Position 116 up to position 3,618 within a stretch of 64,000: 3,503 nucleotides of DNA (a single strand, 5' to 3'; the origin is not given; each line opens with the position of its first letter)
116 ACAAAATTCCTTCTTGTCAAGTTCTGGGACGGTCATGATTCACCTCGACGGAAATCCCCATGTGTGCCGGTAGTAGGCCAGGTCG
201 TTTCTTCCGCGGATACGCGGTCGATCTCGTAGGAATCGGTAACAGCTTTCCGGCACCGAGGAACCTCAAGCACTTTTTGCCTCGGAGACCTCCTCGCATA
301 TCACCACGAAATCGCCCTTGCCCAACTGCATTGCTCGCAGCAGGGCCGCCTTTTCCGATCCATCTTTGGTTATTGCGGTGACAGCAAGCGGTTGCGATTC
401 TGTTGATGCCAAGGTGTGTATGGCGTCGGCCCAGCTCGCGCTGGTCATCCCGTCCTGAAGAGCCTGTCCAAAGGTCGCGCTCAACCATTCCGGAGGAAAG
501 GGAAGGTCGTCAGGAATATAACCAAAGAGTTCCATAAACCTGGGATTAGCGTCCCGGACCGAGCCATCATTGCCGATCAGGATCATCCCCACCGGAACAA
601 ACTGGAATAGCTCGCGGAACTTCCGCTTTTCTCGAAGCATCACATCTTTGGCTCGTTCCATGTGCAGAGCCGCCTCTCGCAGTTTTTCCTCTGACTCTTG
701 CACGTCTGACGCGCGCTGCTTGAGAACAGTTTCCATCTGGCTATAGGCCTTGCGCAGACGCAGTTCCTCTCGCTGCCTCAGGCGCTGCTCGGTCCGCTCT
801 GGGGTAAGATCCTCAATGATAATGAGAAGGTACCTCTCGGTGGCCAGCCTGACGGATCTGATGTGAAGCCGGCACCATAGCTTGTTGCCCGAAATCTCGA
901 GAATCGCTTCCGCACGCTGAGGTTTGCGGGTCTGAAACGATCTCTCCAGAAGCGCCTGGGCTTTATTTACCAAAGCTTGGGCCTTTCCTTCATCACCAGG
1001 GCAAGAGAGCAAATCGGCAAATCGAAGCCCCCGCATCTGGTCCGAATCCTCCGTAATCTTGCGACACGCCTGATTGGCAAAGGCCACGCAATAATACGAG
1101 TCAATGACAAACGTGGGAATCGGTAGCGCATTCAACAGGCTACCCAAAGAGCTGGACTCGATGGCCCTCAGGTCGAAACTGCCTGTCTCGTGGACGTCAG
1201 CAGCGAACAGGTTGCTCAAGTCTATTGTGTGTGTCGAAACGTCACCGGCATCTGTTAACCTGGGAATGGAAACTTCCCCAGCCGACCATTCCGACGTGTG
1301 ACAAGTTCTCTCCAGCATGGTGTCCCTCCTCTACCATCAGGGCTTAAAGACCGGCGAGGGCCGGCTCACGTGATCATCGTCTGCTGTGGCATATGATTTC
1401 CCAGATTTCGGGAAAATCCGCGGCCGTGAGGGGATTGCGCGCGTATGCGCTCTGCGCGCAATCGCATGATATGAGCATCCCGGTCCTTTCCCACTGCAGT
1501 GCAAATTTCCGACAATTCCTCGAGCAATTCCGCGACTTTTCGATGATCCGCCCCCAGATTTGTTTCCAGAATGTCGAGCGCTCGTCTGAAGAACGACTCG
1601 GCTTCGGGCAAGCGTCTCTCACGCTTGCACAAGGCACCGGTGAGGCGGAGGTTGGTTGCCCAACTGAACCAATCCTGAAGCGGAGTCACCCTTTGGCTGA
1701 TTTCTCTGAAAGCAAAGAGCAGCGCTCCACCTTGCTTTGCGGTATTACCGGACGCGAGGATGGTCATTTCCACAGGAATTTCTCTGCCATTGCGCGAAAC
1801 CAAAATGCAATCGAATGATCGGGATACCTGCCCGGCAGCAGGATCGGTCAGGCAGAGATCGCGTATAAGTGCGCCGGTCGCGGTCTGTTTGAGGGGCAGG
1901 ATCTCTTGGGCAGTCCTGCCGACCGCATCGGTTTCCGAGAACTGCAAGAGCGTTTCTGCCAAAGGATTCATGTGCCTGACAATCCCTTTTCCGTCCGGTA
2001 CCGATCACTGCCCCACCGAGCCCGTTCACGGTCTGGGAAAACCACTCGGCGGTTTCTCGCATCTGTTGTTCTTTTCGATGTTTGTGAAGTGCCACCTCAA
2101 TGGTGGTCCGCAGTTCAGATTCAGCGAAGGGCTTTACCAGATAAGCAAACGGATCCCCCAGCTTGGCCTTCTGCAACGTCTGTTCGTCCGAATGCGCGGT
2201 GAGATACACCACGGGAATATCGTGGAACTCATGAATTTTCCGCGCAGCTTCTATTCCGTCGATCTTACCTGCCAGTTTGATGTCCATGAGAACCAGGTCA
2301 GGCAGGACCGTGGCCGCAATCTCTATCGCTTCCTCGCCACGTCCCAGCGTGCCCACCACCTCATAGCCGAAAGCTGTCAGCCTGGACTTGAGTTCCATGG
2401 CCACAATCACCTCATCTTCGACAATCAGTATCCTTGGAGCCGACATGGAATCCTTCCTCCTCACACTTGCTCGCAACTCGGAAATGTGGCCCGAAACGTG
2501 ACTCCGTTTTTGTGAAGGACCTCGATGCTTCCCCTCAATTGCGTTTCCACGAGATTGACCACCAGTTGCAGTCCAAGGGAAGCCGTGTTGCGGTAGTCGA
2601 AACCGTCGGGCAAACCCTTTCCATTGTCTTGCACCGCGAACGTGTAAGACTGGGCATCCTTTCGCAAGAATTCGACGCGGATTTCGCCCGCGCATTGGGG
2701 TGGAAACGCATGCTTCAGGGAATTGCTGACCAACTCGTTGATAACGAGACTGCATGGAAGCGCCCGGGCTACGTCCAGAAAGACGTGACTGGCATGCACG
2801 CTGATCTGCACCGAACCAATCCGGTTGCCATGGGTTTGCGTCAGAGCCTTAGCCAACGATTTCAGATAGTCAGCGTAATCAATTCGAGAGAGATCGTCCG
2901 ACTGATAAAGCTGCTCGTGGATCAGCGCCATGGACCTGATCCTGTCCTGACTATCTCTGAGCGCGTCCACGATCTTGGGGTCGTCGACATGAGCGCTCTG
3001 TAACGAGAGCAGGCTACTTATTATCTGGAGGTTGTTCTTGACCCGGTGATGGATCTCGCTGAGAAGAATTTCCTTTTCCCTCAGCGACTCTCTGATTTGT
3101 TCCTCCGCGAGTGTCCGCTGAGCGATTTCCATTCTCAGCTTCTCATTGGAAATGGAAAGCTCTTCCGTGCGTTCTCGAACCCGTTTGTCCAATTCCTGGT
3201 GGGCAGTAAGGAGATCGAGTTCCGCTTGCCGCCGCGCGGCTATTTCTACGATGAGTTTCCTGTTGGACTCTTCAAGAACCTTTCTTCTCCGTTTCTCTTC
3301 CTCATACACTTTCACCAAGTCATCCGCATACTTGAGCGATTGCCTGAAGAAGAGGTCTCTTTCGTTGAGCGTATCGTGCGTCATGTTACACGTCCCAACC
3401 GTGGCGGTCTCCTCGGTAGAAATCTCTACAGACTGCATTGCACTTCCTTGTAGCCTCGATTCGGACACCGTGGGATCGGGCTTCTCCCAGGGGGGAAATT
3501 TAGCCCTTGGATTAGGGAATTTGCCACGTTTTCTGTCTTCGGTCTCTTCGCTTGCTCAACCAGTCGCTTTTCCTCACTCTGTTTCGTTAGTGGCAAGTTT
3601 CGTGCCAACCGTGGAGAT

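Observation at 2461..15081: Shared N-terminal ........-x-V-x-x-YEEE module in a kinase, a sigma-54 activator and a 72-aa standalone ORF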

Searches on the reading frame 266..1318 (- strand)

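Call 77: search_protein_families(library=pfam, proteins=[window:266-1318:-], max_evalue=0.001)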
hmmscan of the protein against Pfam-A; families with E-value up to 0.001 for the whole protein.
window:266-1318:- (350 aa): 4 families
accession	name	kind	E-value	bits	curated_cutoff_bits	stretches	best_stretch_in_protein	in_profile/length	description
PF13426.13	PAS_9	-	4e-12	46.8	27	1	69-172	4-102/103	PAS domain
PF08448.16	PAS_4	-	1.3e-11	45.1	23.1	1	62-175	1-109/110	PAS fold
PF13188.13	PAS_8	-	8.1e-11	41.9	21.8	1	233-270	2-41/65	PAS domain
PF00989.32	PAS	-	3.7e-08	33.8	22.6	0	61-170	6-112/113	PAS fold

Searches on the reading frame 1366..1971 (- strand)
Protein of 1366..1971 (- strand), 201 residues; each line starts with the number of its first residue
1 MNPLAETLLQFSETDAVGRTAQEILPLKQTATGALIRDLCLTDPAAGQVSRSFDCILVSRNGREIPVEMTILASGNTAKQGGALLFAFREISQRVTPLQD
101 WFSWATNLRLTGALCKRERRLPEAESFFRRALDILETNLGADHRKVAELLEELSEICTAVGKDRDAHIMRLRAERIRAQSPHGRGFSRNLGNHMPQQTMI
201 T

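Call 77: search_protein_families(library=pfam, proteins=[window:1366-1971:-], max_evalue=0.001)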
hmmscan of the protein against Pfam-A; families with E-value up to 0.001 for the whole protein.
window:1366-1971:- (201 aa): 2 families
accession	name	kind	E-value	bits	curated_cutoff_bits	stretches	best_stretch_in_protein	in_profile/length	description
PF24885.1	TPR_NPHP3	-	1.1e-08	35.2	100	1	114-185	150-221/239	Nephrocystin-3 TPR domain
PF13424.12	TPR_12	-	1.7e-07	31.8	30.1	1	112-177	10-75/77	Tetratricopeptide repeat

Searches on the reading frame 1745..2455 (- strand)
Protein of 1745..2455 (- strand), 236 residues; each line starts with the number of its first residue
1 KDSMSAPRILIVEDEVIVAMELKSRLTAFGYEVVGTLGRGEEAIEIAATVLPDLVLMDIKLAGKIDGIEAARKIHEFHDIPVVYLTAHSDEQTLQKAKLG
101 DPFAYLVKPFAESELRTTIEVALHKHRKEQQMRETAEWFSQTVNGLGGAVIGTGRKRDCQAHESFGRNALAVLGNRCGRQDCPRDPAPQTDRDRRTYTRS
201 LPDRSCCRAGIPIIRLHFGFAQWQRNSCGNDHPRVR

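Call 77: search_protein_families(library=pfam, proteins=[window:1745-2455:-], max_evalue=0.001)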
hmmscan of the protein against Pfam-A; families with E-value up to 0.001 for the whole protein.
window:1745-2455:- (236 aa): 1 family
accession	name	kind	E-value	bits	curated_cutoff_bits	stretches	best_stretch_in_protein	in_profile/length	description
PF00072.30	Response_reg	-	2.5e-22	79.6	30.2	1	9-119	1-110/111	Response regulator receiver domain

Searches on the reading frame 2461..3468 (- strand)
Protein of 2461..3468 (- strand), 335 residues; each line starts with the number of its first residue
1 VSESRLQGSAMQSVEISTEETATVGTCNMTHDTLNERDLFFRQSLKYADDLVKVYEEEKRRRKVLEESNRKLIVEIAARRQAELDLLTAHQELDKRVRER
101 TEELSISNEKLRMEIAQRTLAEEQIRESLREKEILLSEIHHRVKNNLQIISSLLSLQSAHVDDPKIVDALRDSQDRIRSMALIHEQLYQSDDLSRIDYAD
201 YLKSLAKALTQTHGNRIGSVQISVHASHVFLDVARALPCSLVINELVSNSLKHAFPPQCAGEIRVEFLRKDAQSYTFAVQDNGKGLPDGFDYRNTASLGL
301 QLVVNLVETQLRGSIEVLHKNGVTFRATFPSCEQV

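Call 9: search_protein_families(library=pfam, proteins=[window:2461-3468:-], max_evalue=1)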
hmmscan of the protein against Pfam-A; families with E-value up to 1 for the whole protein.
window:2461-3468:- (335 aa): 5 families
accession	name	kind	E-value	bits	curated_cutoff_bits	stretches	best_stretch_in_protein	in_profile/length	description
PF07568.18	HisKA_2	-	6.4e-31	106.7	22.3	1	138-212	1-75/76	Histidine kinase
PF02518.31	HATPase_c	-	4.2e-10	40.5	26.4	1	240-330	7-108/111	Histidine kinase-, DNA gyrase B-, and HSP90-like ATPase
PF07536.20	HWE_HK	-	4.5e-06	27.7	22.8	1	138-209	1-69/83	HWE histidine kinase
PF13581.12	HATPase_c_2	-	1.4e-05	25.6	27.4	1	225-308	18-110/127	Histidine kinase-like ATPase domain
PF09726.14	Macoilin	-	0.015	14.4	32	1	53-172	481-597/671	Macoilin family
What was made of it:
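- On HisKA_2/HWE-type histidine kinase, for ORF 2461-3468: HisKA_2 6.4e-31 and HATPase_c 4.2e-10 (call 9).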

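Call 10: search_protein_families(library=ncbifam, proteins=[window:2461-3468:-], max_evalue=1)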
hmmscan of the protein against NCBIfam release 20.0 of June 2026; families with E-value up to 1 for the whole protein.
window:2461-3468:- (335 aa): 13 families
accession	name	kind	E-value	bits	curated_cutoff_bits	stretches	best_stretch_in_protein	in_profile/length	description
NF051872.1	HisKinPhyk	equivalog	9e-45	153.2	750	1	114-329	328-536/537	sensor histidine kinase PhyK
NF052306.1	BluLightHisKinLov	equivalog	1.3e-16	60.4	450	1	125-326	142-329/334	blue-light-activated histidine kinase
NF010077.0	PRK13559.1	subfamily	7.8e-15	54.6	361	1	124-333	162-361/364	hypothetical protein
NF041831.1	NO_HK_NahK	exception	3.1e-08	32.1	1500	1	72-134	427-489/854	hybrid sensor histidine kinase/response regulator NahK/ErcS'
TIGR02956.1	TMAO_torS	equivalog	4.4e-05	21.8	676.5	1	77-146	409-478/967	TMAO reductase system sensor histidine kinase/response regulator TorS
TIGR01052.1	top6b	equivalog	0.00028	19.4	380.7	1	240-288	30-78/488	DNA topoisomerase VI subunit B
NF011438.0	PRK14867.1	equivalog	0.0016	17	1143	1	240-290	38-88/659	DNA topoisomerase VI subunit B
TIGR01925.2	spIIAB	equivalog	0.0037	17.2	135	1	239-288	38-86/137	anti-sigma F factor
NF006800.0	PRK09303.1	equivalog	0.0048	15.9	342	1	93-288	110-319/383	histidine kinase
NF003144.0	PRK04069.1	equivalog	0.013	14.9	145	1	242-295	46-94/161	anti-sigma B factor RsbW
NF041045.1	RsbA_anti_sig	subfamily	0.013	14.8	210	1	191-296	165-265/303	anti-sigma factor RsbA family regulatory protein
NF047322.1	HK_morpho_MacS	equivalog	0.016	14.4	300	1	181-289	228-322/367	MacS family sensor histidine kinase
NF003218.0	PRK04184.1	equivalog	0.018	13.6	274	1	241-287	39-87/539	DNA topoisomerase VI subunit B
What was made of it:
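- On Any curated protein family covering the module (Pfam-A, NCBIfam, PDB sequences): No family covers the N-terminal module in the full proteins (calls 9, 10).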
